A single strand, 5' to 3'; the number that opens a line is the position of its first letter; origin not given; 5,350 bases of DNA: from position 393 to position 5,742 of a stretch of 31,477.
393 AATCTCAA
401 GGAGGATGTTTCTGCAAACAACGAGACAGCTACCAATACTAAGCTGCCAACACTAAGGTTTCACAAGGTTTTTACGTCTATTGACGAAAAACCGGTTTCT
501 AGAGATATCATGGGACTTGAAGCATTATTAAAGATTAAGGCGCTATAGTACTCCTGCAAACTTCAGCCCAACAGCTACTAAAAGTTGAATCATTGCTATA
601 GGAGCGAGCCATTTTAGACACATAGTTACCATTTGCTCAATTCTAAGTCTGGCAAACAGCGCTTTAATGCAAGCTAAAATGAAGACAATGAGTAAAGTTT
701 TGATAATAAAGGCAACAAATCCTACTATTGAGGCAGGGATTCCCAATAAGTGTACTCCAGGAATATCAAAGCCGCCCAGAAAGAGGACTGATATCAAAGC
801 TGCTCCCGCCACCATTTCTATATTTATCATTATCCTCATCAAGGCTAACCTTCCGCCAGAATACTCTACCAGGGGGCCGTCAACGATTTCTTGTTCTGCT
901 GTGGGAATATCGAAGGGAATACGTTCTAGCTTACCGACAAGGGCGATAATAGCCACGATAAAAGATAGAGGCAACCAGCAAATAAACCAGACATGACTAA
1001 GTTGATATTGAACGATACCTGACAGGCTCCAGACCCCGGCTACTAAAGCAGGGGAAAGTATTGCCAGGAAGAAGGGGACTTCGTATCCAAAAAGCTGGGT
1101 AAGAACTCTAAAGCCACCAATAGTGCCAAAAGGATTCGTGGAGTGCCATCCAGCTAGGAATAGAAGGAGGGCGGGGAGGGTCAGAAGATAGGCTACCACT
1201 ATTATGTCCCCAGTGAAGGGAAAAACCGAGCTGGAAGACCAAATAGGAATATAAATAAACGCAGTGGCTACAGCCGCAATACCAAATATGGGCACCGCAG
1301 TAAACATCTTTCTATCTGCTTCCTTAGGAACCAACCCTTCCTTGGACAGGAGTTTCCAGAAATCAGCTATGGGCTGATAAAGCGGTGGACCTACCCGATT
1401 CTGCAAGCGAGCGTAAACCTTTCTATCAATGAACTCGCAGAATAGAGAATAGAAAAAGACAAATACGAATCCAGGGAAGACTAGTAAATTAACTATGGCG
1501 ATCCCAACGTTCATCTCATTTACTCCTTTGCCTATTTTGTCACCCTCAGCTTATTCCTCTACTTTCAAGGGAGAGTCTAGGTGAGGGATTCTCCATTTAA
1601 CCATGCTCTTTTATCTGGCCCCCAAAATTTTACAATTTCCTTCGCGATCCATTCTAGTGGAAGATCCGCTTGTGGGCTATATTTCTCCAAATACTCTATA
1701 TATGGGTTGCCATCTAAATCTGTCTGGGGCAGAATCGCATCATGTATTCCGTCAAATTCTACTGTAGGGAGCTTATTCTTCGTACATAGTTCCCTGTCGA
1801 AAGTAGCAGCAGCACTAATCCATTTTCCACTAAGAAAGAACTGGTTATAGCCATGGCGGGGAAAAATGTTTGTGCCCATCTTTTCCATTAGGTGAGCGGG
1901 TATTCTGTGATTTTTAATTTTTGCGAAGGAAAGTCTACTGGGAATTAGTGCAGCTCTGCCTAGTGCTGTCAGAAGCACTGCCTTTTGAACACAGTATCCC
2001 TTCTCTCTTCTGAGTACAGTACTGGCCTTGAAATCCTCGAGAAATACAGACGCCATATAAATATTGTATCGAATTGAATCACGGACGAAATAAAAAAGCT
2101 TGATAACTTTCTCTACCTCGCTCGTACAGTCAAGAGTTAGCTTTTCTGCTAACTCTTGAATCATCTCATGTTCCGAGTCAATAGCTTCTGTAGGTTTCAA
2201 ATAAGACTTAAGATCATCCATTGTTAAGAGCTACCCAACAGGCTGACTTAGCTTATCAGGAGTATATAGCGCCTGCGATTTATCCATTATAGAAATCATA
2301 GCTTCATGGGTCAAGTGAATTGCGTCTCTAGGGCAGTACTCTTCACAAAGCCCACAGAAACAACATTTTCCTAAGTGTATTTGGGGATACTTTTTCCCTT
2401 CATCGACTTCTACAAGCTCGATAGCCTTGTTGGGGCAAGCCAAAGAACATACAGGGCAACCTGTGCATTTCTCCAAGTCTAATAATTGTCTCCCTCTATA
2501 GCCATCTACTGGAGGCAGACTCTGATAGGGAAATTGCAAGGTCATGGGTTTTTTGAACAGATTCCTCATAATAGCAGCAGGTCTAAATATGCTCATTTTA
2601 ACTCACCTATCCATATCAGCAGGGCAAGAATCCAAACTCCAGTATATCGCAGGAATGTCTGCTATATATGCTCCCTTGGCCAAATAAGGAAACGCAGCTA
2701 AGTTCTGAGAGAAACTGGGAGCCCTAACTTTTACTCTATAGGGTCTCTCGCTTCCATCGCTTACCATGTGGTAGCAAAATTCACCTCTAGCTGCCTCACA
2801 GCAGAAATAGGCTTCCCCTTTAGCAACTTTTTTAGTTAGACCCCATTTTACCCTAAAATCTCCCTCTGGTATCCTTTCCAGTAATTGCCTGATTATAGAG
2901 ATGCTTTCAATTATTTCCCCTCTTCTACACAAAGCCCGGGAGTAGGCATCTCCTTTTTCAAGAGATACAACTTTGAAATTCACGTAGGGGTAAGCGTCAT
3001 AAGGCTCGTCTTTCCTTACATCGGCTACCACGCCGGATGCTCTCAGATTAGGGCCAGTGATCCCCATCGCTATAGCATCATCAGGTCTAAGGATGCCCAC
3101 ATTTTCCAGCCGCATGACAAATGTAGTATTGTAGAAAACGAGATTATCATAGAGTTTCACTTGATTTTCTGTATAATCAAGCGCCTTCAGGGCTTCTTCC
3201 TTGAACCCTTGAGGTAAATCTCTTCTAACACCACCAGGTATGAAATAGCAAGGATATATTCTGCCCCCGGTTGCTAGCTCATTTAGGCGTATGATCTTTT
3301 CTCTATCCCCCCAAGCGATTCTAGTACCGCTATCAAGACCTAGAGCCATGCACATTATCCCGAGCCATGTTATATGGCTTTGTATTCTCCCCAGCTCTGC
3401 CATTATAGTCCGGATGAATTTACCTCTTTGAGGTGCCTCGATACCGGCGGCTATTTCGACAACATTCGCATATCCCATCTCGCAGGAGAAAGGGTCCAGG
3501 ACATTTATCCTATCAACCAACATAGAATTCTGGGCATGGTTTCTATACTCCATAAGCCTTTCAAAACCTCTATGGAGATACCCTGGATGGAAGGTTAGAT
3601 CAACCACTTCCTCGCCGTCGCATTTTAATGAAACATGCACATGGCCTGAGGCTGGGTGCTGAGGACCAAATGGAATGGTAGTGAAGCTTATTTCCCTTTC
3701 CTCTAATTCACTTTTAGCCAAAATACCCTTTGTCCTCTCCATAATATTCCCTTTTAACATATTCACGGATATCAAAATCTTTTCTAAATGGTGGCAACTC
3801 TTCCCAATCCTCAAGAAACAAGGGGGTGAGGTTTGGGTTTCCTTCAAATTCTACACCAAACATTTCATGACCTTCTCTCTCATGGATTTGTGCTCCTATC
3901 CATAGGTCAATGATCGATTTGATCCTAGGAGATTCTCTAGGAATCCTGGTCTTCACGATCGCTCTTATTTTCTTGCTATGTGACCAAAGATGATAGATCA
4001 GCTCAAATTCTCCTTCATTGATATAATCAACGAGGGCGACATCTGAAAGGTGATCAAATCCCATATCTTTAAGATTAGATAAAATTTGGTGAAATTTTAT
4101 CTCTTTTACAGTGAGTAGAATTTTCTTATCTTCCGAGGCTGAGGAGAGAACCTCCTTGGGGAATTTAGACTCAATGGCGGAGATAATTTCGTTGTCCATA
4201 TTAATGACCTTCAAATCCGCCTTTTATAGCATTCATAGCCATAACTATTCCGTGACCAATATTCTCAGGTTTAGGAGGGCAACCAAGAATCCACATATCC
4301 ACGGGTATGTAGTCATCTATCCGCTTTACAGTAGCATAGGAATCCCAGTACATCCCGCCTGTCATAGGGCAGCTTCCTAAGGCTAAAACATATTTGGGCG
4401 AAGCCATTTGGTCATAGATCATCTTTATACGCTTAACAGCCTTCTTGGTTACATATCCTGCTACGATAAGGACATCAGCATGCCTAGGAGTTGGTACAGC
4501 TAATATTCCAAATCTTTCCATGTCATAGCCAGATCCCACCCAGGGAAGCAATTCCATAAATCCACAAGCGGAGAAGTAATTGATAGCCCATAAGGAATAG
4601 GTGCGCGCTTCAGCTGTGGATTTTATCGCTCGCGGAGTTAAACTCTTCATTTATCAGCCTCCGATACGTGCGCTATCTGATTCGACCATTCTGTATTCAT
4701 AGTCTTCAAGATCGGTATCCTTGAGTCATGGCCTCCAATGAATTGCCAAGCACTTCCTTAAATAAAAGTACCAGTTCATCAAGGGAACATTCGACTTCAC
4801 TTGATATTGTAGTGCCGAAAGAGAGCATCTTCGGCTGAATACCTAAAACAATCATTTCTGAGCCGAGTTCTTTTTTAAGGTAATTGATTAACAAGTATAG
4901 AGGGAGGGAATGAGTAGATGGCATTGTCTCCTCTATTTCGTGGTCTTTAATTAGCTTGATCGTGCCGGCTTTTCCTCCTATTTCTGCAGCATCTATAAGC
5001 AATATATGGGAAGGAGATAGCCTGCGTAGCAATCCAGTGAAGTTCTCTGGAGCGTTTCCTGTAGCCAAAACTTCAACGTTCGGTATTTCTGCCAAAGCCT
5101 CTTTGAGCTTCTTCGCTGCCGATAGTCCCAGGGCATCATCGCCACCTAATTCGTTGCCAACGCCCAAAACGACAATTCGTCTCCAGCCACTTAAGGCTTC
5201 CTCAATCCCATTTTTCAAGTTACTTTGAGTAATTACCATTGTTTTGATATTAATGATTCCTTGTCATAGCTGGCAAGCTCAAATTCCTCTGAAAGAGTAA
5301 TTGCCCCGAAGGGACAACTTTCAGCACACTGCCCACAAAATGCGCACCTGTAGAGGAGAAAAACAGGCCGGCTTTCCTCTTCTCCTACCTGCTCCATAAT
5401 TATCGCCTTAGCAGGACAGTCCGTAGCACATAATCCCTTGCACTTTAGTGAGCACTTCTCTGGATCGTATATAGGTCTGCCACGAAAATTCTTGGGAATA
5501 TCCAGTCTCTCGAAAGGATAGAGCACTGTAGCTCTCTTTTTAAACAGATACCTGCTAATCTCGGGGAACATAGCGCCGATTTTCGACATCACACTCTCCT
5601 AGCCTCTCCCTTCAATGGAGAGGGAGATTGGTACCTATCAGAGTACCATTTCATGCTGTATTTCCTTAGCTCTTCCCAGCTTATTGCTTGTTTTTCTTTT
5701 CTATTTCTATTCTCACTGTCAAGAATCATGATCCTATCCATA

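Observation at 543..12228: Two-headed complex I-like machine: one membrane arm, two different catalytic modules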

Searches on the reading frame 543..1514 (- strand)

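Call 3: search_protein_families(library=pfam, proteins=[window:543-1514:-])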
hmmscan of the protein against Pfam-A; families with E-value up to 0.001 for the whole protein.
window:543-1514:- (323 aa): 1 family
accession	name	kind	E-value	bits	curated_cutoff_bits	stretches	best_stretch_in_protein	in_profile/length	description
PF00146.26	NADHdh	-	2.3e-78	264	27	1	17-314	8-297/298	NADH dehydrogenase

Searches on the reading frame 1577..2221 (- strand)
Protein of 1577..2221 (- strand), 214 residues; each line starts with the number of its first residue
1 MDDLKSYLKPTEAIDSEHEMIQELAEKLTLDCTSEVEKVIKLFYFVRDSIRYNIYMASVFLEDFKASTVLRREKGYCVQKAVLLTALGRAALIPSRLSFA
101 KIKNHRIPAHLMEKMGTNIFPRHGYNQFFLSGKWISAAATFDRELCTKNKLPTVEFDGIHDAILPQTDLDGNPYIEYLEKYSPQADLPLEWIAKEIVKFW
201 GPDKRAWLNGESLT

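Call 3: search_protein_families(library=pfam, proteins=[window:1577-2221:-])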
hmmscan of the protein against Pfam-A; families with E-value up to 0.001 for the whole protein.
window:1577-2221:- (214 aa): 1 family
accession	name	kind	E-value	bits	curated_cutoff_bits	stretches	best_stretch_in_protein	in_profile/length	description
PF01841.26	Transglut_core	-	2.7e-13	50.6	23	1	23-137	2-106/108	Transglutaminase-like superfamily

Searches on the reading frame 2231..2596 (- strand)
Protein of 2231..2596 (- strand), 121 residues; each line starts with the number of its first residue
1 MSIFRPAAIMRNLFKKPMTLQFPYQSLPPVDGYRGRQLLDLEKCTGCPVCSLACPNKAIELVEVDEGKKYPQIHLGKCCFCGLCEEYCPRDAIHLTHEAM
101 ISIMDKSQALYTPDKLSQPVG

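Call 3: search_protein_families(library=pfam, proteins=[window:2231-2596:-])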
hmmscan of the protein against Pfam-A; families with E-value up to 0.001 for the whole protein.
window:2231-2596:- (121 aa): 8 families
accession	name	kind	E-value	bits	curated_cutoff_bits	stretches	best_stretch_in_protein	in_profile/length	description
PF00037.32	Fer4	-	3.2e-12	46.1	21.1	2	72-93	2-23/24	4Fe-4S binding domain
PF12838.12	Fer4_7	-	6.4e-10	39.8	27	1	43-92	1-52/52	4Fe-4S dicluster domain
PF14697.11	Fer4_21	-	1.4e-08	35.1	35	1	40-95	4-59/59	4Fe-4S dicluster domain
PF13187.11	Fer4_9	-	1.5e-08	35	27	1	43-93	1-52/52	4Fe-4S dicluster domain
PF13484.11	Fer4_16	-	2.1e-06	28.9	30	0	77-102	1-25/66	4Fe-4S double cluster binding domain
PF13237.11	Fer4_10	-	1.1e-05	25.6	25.5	1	39-89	4-53/53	4Fe-4S dicluster domain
PF12797.12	Fer4_2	-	2.1e-05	24.6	24.5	1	37-55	3-21/22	4Fe-4S binding domain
PF13534.11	Fer4_17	-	0.0005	21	22.2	0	39-57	41-59/61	4Fe-4S dicluster domain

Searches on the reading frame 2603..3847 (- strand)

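Call 3: search_protein_families(library=pfam, proteins=[window:2603-3847:-])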
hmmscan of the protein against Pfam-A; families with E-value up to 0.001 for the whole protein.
window:2603-3847:- (414 aa): 1 family
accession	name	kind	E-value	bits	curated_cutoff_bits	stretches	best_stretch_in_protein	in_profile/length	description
PF00346.24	Complex1_49kDa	-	8.8e-76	255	24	2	170-333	3-166/271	Respiratory-chain NADH dehydrogenase, 49 Kd subunit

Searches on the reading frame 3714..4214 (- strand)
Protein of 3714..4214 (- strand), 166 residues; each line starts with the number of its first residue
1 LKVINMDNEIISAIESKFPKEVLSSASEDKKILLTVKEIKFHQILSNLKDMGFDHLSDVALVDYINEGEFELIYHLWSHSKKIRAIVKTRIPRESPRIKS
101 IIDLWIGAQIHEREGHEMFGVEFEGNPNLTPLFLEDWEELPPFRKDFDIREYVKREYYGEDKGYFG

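Call 3: search_protein_families(library=pfam, proteins=[window:3714-4214:-])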
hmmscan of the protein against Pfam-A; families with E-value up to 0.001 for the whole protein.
window:3714-4214:- (166 aa): 1 family
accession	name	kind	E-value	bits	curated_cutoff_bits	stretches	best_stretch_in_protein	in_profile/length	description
PF00329.25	Complex1_30kDa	-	2e-33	116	22.5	1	35-152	2-123/124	Respiratory-chain NADH dehydrogenase, 30 Kd subunit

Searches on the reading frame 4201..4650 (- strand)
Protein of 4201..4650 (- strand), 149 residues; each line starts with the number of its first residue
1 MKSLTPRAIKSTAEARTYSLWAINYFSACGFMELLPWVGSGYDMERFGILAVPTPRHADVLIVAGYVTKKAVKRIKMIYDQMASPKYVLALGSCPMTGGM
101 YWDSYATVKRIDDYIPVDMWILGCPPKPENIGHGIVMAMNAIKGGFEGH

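Call 3: search_protein_families(library=pfam, proteins=[window:4201-4650:-])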
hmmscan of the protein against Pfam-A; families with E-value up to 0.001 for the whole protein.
window:4201-4650:- (149 aa): 1 family
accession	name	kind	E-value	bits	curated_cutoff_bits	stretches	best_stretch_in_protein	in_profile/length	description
PF01058.29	Oxidored_q6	-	2.5e-24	85.8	27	1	40-137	14-127/128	NADH ubiquinone oxidoreductase, 20 Kd subunit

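Call 38: search_solved_structures(query=window:4201-4650:-, max_evalue=1e-10, show_alignments=4)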
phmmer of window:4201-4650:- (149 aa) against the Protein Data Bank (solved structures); distinct sequences matched with E-value up to 1e-10: 43.
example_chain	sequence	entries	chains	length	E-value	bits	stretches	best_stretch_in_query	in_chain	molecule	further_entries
6u8y_J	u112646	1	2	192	2e-41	144.6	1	15-145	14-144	NADH dehydrogenase subunit B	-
6hum_K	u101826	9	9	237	1.3e-34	122.5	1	15-139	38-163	NAD(P)H-quinone oxidoreductase subunit K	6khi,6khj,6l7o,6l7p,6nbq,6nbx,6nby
9grx_K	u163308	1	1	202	6.4e-34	120.2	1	15-136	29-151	NAD(P)H-quinone oxidoreductase subunit K, chloroplastic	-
7wfg_K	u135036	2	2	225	9.2e-34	119.7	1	15-135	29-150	NAD(P)H-quinone oxidoreductase subunit K, chloroplastic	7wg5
7eu3_K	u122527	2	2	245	1.6e-33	118.9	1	15-132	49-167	NAD(P)H-quinone oxidoreductase subunit K, chloroplastic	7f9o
6cfw_J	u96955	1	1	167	6.4e-32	113.7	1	27-142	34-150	Probable membrane-bound hydrogenase subunit mbhJ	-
5xtb_C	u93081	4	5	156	1.2e-31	112.8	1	15-143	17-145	NADH dehydrogenase [ubiquinone] iron-sulfur protein 7, mitochondrial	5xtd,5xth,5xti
9ti4_E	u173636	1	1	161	1.3e-31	112.7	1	15-143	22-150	NADH dehydrogenase [ubiquinone] iron-sulfur protein 7, mitochondrial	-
5lc5_B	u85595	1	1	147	1.5e-31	112.5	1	15-143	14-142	NADH dehydrogenase [ubiquinone] iron-sulfur protein 7, mitochondrial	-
7v2c_C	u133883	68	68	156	1.7e-31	112.3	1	15-143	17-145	NADH dehydrogenase [ubiquinone] iron-sulfur protein 7,mitochondrial | NADH dehydrogenase [ubiquinone] iron-sulfur protein 7, mitochondrial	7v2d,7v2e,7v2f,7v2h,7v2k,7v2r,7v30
7zeb_6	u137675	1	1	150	1.7e-31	112.3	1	15-143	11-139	NADH dehydrogenase [ubiquinone] iron-sulfur protein 7, mitochondrial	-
9w2u_B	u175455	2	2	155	1.8e-31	112.2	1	15-143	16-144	NADH dehydrogenase [ubiquinone] iron-sulfur protein 7, mitochondrial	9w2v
7zd6_6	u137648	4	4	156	1.8e-31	112.2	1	15-143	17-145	NADH dehydrogenase [ubiquinone] iron-sulfur protein 7, mitochondrial | Complex I-20kD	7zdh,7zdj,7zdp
6g2j_B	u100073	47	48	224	1.9e-31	112.2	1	15-143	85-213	NADH dehydrogenase [ubiquinone] iron-sulfur protein 7, mitochondrial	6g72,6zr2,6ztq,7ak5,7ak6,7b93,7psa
7arc_B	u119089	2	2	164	1.9e-31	112.2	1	15-139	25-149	PSST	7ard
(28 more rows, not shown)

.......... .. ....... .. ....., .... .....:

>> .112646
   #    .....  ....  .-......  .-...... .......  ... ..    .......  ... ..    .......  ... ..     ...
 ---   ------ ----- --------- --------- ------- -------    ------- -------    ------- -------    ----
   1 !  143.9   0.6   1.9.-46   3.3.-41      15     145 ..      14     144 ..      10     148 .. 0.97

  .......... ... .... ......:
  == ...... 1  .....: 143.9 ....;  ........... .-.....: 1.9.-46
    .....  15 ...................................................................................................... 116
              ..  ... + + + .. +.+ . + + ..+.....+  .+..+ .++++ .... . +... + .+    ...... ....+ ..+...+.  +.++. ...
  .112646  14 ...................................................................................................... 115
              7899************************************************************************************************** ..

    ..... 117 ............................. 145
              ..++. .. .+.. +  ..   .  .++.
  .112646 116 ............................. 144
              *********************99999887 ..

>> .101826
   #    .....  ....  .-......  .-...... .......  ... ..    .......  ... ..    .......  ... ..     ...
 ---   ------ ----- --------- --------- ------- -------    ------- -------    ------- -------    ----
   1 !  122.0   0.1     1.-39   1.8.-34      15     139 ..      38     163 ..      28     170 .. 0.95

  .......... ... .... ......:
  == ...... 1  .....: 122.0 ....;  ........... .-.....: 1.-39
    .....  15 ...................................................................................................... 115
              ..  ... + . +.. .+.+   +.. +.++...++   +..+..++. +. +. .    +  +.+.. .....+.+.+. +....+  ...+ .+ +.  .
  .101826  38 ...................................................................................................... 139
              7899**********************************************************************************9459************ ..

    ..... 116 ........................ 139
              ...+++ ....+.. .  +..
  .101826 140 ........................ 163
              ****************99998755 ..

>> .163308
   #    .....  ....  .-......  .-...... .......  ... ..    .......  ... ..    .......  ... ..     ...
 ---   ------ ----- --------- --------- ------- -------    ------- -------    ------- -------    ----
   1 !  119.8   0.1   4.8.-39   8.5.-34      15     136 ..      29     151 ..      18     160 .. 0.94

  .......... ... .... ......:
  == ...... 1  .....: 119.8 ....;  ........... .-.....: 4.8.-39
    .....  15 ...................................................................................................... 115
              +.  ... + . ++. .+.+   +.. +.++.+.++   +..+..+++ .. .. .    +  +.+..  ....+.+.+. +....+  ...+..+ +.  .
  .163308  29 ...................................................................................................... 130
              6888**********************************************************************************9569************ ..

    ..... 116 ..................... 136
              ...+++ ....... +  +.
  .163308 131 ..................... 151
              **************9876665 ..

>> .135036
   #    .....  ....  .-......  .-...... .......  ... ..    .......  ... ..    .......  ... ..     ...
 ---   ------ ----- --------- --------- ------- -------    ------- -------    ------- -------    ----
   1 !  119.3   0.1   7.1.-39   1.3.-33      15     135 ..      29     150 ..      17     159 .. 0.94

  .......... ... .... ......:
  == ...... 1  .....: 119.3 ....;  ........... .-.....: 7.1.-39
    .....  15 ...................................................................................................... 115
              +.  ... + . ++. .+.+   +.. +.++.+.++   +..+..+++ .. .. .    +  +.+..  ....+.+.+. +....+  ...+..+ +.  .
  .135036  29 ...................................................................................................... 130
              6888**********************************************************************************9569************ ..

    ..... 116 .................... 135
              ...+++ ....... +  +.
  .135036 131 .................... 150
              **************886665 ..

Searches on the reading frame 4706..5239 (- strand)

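Call 3: search_protein_families(library=pfam, proteins=[window:4706-5239:-])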
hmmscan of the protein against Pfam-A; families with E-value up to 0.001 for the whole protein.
window:4706-5239:- (177 aa): 1 family
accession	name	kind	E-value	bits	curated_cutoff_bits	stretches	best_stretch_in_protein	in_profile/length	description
PF01750.23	HycI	-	1e-19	71.1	23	1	41-157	3-124/130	Hydrogenase maturation protease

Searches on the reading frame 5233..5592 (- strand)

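Call 3: search_protein_families(library=pfam, proteins=[window:5233-5592:-])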
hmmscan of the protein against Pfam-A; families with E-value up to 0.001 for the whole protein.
window:5233-5592:- (119 aa): 8 families
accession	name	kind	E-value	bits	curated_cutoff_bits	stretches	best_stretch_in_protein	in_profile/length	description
PF00037.32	Fer4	-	1.3e-08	34.7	21.1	1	82-99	7-24/24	4Fe-4S binding domain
PF12838.12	Fer4_7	-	2.2e-07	31.6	27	1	47-97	2-52/52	4Fe-4S dicluster domain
PF12837.12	Fer4_6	-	7.3e-07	29.3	25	0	82-98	8-24/24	4Fe-4S binding domain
PF13187.11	Fer4_9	-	1.5e-06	28.6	27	1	47-98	2-52/52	4Fe-4S dicluster domain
PF13237.11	Fer4_10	-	3.9e-06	27.1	25.5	1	40-94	2-53/53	4Fe-4S dicluster domain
PF13484.11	Fer4_16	-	4.9e-06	27.7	30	1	82-108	1-26/66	4Fe-4S double cluster binding domain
PF25160.1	LdpA_Fe-S-bd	-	8.3e-06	25.9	27.6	1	47-100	1-45/49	LdpA Fe-S cluster-binding domain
PF12797.12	Fer4_2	-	0.0006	20.1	24.5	0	76-95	3-22/22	4Fe-4S binding domain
